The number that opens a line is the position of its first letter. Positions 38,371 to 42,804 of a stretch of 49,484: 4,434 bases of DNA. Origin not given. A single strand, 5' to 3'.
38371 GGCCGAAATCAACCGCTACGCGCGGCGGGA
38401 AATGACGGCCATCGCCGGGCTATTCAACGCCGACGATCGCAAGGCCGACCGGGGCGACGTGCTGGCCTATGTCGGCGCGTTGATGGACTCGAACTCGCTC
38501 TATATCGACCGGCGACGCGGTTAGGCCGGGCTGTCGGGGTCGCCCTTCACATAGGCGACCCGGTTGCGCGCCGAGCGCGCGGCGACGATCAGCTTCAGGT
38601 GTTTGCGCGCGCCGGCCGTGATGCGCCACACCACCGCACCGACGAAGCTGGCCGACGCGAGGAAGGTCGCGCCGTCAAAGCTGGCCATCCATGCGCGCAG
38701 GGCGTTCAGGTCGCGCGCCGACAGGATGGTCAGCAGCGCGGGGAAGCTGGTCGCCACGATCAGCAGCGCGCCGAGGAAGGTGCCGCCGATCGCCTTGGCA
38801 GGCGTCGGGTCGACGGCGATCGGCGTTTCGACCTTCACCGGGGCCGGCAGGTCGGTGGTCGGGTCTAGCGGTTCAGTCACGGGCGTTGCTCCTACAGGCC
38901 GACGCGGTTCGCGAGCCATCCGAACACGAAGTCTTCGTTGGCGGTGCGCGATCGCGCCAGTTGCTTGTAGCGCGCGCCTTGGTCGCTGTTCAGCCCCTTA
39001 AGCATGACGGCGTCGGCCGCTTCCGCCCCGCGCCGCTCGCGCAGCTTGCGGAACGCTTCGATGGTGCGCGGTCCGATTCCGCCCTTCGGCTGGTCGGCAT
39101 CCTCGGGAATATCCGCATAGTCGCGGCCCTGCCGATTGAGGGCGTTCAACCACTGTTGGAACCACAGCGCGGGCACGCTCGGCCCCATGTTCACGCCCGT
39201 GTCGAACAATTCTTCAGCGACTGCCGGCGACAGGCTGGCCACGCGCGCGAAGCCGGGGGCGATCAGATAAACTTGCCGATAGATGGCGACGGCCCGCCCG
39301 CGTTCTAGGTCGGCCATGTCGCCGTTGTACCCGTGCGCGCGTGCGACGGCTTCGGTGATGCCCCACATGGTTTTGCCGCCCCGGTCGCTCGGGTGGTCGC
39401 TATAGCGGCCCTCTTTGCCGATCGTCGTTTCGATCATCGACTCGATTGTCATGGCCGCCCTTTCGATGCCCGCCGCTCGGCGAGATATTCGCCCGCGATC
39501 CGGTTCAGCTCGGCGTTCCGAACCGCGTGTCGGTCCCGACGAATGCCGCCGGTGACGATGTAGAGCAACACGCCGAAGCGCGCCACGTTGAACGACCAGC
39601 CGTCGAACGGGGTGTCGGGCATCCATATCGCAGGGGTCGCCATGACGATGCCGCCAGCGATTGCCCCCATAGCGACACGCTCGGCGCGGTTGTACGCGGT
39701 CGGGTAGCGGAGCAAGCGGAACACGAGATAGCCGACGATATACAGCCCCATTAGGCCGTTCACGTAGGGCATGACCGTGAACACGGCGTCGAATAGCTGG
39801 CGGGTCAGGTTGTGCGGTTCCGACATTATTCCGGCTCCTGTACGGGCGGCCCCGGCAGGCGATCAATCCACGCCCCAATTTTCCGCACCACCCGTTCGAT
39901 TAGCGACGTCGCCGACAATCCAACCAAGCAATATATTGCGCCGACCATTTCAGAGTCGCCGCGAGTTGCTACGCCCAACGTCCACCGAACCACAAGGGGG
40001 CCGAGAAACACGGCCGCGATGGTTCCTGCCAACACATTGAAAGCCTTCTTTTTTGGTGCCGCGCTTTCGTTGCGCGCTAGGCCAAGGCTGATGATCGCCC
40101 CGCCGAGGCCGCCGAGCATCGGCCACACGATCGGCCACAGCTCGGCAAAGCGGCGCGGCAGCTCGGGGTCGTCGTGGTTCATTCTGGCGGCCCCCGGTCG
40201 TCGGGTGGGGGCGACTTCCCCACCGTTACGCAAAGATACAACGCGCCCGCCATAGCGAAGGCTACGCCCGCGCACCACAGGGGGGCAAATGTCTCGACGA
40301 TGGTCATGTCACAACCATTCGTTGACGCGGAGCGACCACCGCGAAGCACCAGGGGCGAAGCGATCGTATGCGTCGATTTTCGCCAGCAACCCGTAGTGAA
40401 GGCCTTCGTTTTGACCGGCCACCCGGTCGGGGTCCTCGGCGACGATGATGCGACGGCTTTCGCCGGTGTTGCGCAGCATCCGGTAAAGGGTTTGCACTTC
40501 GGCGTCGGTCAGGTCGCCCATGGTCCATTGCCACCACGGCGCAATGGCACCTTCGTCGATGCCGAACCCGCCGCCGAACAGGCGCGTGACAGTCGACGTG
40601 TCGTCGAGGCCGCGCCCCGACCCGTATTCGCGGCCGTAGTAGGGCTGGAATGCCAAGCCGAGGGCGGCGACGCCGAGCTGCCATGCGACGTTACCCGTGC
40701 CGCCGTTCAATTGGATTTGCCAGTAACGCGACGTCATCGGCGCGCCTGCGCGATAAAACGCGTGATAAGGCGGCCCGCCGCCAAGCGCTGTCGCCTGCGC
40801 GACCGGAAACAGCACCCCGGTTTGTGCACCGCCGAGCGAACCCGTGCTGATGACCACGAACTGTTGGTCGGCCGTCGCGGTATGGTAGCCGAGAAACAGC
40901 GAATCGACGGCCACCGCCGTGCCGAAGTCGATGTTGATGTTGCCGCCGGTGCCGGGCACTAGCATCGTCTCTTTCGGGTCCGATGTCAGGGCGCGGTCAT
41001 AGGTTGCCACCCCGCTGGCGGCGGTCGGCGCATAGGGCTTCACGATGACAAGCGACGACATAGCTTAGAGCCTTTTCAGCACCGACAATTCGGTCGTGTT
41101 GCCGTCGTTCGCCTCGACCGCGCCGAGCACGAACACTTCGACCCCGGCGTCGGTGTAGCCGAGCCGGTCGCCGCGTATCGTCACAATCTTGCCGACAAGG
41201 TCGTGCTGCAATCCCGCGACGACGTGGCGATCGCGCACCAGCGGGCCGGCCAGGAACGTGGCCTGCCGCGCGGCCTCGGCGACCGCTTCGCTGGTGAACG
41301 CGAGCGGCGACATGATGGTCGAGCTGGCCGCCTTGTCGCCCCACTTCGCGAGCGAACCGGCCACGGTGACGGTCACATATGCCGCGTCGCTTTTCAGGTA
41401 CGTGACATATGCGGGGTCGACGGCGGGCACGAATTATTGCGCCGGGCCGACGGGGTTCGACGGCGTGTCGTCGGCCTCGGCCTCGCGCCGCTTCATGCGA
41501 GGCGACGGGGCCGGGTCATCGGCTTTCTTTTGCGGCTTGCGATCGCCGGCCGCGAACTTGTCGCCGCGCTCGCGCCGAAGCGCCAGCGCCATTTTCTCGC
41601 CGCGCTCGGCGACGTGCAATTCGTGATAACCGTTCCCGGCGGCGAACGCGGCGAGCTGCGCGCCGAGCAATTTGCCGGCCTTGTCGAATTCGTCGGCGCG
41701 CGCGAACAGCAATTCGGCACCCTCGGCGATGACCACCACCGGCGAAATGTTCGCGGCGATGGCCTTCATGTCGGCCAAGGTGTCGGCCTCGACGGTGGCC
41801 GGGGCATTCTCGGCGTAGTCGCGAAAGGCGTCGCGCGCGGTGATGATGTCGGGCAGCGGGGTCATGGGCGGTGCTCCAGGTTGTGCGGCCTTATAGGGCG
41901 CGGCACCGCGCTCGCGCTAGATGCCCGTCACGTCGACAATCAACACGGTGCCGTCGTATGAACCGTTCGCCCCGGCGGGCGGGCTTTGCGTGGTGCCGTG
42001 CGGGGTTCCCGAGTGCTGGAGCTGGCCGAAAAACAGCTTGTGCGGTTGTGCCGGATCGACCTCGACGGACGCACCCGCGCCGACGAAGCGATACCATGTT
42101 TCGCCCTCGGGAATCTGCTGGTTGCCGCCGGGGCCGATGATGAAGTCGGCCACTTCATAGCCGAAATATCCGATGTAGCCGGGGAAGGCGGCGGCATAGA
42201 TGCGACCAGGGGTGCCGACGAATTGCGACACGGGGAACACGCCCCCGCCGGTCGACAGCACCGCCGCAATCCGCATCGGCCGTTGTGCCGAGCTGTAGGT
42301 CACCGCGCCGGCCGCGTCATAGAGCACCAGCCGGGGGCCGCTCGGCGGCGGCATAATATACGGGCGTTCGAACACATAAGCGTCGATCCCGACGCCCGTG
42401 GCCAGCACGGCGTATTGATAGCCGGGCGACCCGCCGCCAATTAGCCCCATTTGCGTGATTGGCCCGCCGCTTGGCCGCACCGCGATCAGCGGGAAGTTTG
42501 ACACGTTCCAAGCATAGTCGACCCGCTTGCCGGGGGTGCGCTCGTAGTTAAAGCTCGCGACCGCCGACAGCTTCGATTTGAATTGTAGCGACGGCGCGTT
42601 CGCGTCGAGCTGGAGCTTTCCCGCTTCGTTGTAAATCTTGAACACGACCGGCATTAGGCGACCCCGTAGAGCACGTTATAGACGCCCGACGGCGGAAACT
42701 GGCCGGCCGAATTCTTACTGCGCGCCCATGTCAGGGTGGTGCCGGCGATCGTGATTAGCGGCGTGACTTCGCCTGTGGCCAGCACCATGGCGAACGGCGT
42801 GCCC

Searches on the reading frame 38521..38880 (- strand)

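Call 72: search_protein_families(library=pfam, proteins=[window:38521-38880:-], max_evalue=0.05)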
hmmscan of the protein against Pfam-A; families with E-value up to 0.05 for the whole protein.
window:38521-38880:- (119 aa): 1 family
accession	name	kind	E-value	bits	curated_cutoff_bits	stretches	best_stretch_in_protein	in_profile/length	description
PF19327.4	Ap4A_phos_N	-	0.00056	19.9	23.1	1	39-99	105-159/177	Ap4A phosphorylase N-terminal domain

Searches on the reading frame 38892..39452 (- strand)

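Call 88: search_protein_families(library=phrogs, proteins=[window:38892-39452:-], max_evalue=0.01)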
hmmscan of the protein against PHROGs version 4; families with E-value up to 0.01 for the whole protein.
window:38892-39452:- (186 aa): 3 families
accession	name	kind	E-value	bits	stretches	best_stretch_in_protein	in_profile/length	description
phrog_315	-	lysis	4.5e-39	135.5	1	2-184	334-485/677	endolysin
phrog_12853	-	unknown function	8.9e-39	133.9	1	1-135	1-130/131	-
phrog_24205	-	unknown function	0.0096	16.9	0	1-27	1-27/45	-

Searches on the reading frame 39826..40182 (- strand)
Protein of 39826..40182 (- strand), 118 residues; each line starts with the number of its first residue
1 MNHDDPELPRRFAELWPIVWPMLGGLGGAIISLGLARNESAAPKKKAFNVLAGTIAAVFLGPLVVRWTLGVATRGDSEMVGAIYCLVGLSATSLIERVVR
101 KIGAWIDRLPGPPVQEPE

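Call 88: search_protein_families(library=phrogs, proteins=[window:39826-40182:-], max_evalue=0.01)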
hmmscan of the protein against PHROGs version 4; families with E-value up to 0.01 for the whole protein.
window:39826-40182:- (118 aa): 2 families
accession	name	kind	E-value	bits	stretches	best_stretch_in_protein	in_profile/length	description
phrog_2359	-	lysis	6.4e-10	39.8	1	19-103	13-92/110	holin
phrog_13918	-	unknown function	0.00012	23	1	22-99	13-90/108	-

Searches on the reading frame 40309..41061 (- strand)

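Call 53: search_protein_families(library=pfam, proteins=[window:40309-41061:-], max_evalue=0.001)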
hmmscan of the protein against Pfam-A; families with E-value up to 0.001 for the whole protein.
window:40309-41061:- (250 aa): 0 families

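Call 88: search_protein_families(library=phrogs, proteins=[window:40309-41061:-], max_evalue=0.01)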
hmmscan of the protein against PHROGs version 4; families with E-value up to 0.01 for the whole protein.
window:40309-41061:- (250 aa): 1 family
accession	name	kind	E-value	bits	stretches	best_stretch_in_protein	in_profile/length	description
phrog_8610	-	unknown function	3.3e-15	57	1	40-229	51-248/270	-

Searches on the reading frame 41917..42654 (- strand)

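Call 53: search_protein_families(library=pfam, proteins=[window:41917-42654:-], max_evalue=0.001)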
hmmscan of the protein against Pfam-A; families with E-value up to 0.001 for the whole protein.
window:41917-42654:- (245 aa): 0 families

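Call 88: search_protein_families(library=phrogs, proteins=[window:41917-42654:-], max_evalue=0.01)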
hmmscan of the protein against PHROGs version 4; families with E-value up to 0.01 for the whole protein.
window:41917-42654:- (245 aa): 2 families
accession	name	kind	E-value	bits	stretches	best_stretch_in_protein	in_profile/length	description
phrog_4062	-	unknown function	1.7e-14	55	1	1-245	1-230/230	-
phrog_6061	-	unknown function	0.0019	19.4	0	4-133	4-150/263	-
